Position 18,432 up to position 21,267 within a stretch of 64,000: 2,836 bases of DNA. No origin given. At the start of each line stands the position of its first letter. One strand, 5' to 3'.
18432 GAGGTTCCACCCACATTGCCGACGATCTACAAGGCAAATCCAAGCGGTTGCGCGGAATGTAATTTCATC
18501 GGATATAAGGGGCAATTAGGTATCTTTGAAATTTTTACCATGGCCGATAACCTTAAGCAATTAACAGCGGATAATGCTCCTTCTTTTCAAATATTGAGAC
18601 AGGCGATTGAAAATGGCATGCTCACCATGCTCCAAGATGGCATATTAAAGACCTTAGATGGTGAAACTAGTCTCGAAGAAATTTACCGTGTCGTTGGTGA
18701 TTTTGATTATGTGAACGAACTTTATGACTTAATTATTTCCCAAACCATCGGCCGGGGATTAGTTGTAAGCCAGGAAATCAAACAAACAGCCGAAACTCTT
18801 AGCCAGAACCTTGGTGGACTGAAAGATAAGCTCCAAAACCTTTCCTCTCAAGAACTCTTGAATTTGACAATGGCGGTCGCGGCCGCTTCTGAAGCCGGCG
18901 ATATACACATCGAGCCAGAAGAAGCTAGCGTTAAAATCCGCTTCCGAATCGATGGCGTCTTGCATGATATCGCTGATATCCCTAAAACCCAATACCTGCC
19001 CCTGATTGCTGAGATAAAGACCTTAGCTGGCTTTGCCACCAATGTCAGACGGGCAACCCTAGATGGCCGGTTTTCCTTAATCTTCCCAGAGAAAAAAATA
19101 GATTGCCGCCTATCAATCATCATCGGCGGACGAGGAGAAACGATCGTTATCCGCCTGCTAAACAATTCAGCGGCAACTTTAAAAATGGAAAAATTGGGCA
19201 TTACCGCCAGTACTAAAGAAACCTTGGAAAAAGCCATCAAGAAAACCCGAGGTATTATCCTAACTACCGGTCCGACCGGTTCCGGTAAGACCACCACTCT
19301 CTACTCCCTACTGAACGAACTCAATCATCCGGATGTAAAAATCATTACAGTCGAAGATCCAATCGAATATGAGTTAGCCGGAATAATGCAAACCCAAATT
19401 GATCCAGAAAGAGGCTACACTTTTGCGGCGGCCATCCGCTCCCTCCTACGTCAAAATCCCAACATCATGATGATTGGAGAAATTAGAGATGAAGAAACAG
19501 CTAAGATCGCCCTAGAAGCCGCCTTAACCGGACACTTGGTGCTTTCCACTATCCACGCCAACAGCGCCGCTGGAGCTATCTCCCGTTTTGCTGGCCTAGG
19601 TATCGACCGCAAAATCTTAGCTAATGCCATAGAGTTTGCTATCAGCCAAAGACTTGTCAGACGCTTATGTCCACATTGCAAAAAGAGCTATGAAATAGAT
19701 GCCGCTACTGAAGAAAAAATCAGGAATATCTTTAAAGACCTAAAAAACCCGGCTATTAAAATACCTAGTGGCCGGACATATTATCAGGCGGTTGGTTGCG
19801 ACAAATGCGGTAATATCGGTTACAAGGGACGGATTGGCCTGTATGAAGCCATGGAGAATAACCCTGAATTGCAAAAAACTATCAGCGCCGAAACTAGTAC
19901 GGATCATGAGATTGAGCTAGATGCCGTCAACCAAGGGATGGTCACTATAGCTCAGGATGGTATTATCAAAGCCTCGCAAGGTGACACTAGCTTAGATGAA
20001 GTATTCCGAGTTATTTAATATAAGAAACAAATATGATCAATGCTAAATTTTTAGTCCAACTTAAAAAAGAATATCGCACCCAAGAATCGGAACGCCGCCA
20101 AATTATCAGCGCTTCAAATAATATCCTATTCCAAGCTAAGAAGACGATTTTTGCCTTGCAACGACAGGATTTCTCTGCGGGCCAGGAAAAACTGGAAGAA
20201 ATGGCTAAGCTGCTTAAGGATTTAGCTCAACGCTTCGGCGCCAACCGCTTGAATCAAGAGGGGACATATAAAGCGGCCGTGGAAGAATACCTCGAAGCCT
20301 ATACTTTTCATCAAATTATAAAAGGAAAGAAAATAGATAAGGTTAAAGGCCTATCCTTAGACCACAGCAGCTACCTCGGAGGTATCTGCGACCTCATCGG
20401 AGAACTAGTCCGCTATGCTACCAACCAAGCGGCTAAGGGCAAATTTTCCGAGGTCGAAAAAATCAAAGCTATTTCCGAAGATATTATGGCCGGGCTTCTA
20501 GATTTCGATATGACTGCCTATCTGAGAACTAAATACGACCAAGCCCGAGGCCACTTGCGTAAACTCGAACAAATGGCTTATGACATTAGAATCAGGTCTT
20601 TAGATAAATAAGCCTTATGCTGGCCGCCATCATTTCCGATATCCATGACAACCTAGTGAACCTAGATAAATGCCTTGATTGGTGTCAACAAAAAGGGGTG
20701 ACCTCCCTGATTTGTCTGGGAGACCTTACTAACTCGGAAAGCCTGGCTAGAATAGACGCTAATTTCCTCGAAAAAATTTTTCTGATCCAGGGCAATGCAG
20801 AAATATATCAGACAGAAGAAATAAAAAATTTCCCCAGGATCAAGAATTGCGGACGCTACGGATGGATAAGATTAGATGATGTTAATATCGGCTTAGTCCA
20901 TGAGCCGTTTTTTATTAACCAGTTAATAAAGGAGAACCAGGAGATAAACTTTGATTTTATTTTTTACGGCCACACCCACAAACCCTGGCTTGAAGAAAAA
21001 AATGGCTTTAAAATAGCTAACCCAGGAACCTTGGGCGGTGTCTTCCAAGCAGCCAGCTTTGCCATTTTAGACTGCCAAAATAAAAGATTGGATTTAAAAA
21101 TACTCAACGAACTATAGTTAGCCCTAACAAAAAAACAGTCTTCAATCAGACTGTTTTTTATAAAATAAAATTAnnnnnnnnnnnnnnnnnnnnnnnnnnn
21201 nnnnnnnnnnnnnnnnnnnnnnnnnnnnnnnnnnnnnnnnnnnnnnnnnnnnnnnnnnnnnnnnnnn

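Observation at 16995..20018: Two complete PilB/GspE secretion ATPases fused into one 1007-aa polypeptide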

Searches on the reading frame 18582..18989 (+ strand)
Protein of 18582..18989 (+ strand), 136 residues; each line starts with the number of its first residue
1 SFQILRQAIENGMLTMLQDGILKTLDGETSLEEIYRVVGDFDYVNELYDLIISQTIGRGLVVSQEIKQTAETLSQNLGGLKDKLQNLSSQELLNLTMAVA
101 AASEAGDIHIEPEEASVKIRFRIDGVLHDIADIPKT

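Call 46: find_related_loci(query=A3, collection=genome_contigs, flank=10000)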
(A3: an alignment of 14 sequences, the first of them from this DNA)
Query A3 (136 aa) in genome_contigs; peptide patterns used: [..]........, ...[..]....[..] (x = any residue, [..] = any of these).
191 stretches matched a pattern; 172 encode a relative of the query (tblastn E <= 1e-3); the best 80 are kept; 80 distinct loci.
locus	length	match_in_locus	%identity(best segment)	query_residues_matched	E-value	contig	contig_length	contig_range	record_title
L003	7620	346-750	65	1-136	3e-57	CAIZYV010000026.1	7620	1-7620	Candidatus Falkowbacteria bacterium isolate Loc090907-5m_bin-395 genome assembly, contig: bin-395:026/114, whole genome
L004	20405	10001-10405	64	1-136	2e-57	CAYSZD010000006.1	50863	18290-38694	MAG TPA_asm: uncultured Gammaproteobacteria bacterium isolate SRP263991_co7_112 genome assembly, contig: NODE_659_length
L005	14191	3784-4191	64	1-136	6e-57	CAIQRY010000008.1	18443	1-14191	uncultured bacterium isolate AM-lipid-02-D9_bin-0787 genome assembly, contig: bin-0787:08/68, whole genome shotgun seque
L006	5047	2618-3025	63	1-136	7e-57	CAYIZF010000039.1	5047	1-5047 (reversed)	MAG TPA_asm: uncultured Gammaproteobacteria bacterium isolate ERP122455_co1_171 genome assembly, contig: NODE_6882_lengt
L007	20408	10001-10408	63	1-136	6e-57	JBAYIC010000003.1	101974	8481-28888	MAG: Patescibacteria group bacterium isolate SO_2016_GW1_19 scaffold00463_OW334_2016, whole genome shotgun sequence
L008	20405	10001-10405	64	1-136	5e-57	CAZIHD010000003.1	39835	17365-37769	MAG TPA_asm: uncultured Gammaproteobacteria bacterium isolate SRP089250_co1_144 genome assembly, contig: NODE_1394_lengt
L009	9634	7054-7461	63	1-136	8e-57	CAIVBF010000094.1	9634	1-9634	uncultured bacterium isolate MJ-2014-D6_bin-244 genome assembly, contig: bin-244:094/170, whole genome shotgun sequence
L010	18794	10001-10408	63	1-136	1e-56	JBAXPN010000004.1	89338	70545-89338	MAG: Candidatus Falkowbacteria bacterium isolate ELA532 MAG532_4, whole genome shotgun sequence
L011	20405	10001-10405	65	1-136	1e-56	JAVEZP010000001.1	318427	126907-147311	MAG: Patescibacteria group bacterium isolate BF4_68 NODE_35_length_318427_cov_32.135375_Biofilm4, whole genome shotgun s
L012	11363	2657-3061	65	1-136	1e-56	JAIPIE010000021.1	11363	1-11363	MAG: Patescibacteria group bacterium isolate Tobar13.5m-G67 Tobar13-5m-C6504, whole genome shotgun sequence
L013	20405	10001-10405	63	1-136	1e-56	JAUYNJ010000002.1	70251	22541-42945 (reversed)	MAG: bacterium isolate C3_metabat.bin.14 C3_k141_32918, whole genome shotgun sequence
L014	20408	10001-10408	63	1-136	1e-56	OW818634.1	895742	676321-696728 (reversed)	metagenome genome assembly, chromosome: 1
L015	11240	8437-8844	61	1-136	3e-56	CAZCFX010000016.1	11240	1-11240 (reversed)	MAG TPA_asm: uncultured Gammaproteobacteria bacterium isolate SRP192927_co1_570 genome assembly, contig: NODE_13750_leng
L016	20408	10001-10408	62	1-136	4e-56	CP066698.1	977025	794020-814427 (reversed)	MAG: Candidatus Falkowbacteria bacterium isolate NC_groundwater_1683_Pr3_B-0.1um_40_26 chromosome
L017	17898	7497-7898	62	1-134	1e-56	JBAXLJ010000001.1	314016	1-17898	MAG: Candidatus Falkowbacteria bacterium isolate ELA424 MAG424_1, whole genome shotgun sequence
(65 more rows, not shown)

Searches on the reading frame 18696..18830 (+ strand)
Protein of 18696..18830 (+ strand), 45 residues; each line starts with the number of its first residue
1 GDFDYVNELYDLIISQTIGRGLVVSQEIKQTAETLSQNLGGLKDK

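Call 71: search_protein_families(library=pfam, proteins=[window:18696-18830:+], max_evalue=0.001)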
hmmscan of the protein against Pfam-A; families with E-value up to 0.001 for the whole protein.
window:18696-18830:+ (45 aa): 0 families

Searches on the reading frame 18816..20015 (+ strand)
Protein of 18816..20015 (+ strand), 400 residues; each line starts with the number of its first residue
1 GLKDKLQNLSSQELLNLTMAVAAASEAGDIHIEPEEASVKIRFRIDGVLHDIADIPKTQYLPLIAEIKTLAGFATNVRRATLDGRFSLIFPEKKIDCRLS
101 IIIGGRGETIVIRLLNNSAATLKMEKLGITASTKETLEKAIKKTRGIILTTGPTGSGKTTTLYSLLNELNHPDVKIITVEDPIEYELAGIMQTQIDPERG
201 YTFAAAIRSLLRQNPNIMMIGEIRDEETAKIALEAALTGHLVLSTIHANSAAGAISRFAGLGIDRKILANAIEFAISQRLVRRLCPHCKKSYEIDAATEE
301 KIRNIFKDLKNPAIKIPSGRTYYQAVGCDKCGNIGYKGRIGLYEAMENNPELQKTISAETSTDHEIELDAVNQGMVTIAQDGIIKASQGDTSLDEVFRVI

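Call 20: search_solved_structures(query=window:18816-20015:+, max_evalue=1e-10, show_alignments=2)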
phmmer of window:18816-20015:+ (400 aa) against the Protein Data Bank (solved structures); distinct sequences matched with E-value up to 1e-10: 26.
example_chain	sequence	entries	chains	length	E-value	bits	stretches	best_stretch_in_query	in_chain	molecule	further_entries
4kss_A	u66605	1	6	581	1.2e-90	307.4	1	13-399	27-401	Type II secretion system protein E, hemolysin-coregulated protein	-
4ksr_A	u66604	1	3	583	1.2e-90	307.4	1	13-399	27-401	Type II secretion system protein E, Hemolysin-coregulated protein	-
1p9r_A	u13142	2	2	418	1.5e-90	307.1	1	13-398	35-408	General secretion pathway protein E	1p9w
4pht_A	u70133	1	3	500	1.3e-89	304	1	13-399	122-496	General secretory pathway protein E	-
5oiu_A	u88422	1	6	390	4.6e-87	295.6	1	10-397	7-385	Type IV pilus assembly protein PilF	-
5it5_F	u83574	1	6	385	8.4e-87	294.7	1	13-397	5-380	ATP binding motif-containing protein PilF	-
6ejf_A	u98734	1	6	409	1.1e-86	294.4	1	13-397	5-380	Type IV pilus assembly protein PilF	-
5zfr_A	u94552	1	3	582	3e-86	292.9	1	13-399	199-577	Type IV pilus biogenesis ATPase PilB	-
6f8l_G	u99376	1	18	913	4.4e-86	292.3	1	10-397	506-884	Type IV pilus assembly protein PilF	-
6olj_C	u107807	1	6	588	4.9e-86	292.2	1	13-399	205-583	Type IV pilus biogenesis ATPase PilB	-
5tsg_B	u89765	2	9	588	6.4e-86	291.8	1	13-399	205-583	Type IV pilus biogenesis ATPase PilB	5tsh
3jc8_Ba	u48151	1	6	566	1.3e-85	290.8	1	13-396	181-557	Type IV-A pilus assembly ATPase PilB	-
3jvu_A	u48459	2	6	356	8e-31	110.5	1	20-310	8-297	Twitching mobility protein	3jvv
5fl3_A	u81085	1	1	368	5.3e-30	107.8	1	8-315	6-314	PILI RETRACTION PROTEIN PILT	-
8dze_A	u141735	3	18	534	5.5e-30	107.8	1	21-358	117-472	BfpD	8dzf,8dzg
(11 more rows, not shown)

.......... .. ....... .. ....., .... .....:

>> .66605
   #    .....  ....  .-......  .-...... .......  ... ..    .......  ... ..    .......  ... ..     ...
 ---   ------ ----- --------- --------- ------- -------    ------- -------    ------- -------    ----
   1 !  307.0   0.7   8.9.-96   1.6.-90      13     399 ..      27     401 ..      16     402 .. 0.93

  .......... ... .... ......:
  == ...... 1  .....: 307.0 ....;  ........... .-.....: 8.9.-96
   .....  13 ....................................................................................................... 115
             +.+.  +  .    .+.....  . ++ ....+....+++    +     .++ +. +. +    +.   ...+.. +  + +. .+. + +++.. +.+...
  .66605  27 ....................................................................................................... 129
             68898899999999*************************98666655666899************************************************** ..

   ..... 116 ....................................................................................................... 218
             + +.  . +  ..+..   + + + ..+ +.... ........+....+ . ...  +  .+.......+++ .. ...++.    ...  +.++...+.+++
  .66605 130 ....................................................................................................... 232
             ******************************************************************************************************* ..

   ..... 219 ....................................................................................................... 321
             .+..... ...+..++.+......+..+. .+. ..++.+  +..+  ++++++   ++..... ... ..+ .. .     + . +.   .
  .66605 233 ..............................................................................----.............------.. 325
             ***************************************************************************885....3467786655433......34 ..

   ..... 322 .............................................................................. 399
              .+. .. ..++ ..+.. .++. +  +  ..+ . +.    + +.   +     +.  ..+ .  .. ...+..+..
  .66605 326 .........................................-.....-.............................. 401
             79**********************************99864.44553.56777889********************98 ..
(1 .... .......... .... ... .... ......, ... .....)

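Call 70: search_protein_families(library=ncbifam, proteins=[window:18816-20015:+], max_evalue=1e-20)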
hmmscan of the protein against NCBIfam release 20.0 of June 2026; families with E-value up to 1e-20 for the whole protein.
window:18816-20015:+ (400 aa): 8 families
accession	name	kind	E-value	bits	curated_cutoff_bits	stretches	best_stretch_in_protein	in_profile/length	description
TIGR02533.1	type_II_gspE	equivalog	2.1e-127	425.8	630.25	1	14-399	112-485/486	type II secretion system ATPase GspE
TIGR02538.1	type_IV_pilB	equivalog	4.4e-121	405.2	675.65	1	14-399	184-561/564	type IV-A pilus assembly ATPase PilB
NF007755.0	PRK10436.1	equivalog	2.5e-116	389.1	617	1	8-400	82-459/465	type II secretion system protein GspE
NF053534.1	T4PilAsmATPsTfpB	equivalog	3.4e-106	355.9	850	1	21-400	211-582/584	type IV pilus assembly ATPase TfpB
NF041000.1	ATPase_ComGA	equivalog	1.4e-73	247.2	300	1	19-282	4-266/267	competence type IV pilus ATPase ComGA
TIGR01420.1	pilT_fam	subfamily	4e-47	161.1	319.1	1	19-310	6-297/343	PilT/PilU family type 4a pilus ATPase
TIGR02525.1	plasmid_TraJ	equivalog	2.9e-27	95.6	368.3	1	112-261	122-272/372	plasmid transfer ATPase TraJ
TIGR02524.1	dot_icm_DotB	equivalog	1.6e-23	83.5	463.3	1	122-280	115-278/358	Dot/Icm type IV secretion system ATPase DotB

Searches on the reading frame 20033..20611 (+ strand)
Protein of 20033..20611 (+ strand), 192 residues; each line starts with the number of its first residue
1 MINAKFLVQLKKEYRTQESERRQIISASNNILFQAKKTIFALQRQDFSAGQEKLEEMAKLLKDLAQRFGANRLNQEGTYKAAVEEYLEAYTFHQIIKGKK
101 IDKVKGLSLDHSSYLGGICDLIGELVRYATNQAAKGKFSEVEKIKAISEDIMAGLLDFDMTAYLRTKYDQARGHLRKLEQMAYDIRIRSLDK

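Call 4: search_protein_families(library=pfam, proteins=[window:20033-20611:+], max_evalue=0.01)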
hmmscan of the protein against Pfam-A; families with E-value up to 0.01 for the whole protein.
window:20033-20611:+ (192 aa): 1 family
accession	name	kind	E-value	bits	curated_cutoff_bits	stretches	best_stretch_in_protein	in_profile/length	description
PF01997.21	Translin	-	8.2e-23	81.9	25.9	1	20-188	2-204/205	Translin family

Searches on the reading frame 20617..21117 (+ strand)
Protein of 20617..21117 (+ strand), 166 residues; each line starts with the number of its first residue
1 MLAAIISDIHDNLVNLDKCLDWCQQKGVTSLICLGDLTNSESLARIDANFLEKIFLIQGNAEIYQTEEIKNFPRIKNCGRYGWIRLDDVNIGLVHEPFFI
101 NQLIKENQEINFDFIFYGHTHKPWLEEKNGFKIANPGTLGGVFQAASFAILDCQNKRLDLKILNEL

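Call 4: search_protein_families(library=pfam, proteins=[window:20617-21117:+], max_evalue=0.01)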
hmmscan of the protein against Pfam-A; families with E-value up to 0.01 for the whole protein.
window:20617-21117:+ (166 aa): 2 families
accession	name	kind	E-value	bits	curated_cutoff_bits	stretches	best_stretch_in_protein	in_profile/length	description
PF12850.12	Metallophos_2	-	1.1e-23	84.4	27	1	1-156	1-154/154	Calcineurin-like phosphoesterase superfamily domain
PF00149.33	Metallophos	-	7.8e-10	39.9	21.5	1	4-123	4-191/191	Calcineurin-like phosphoesterase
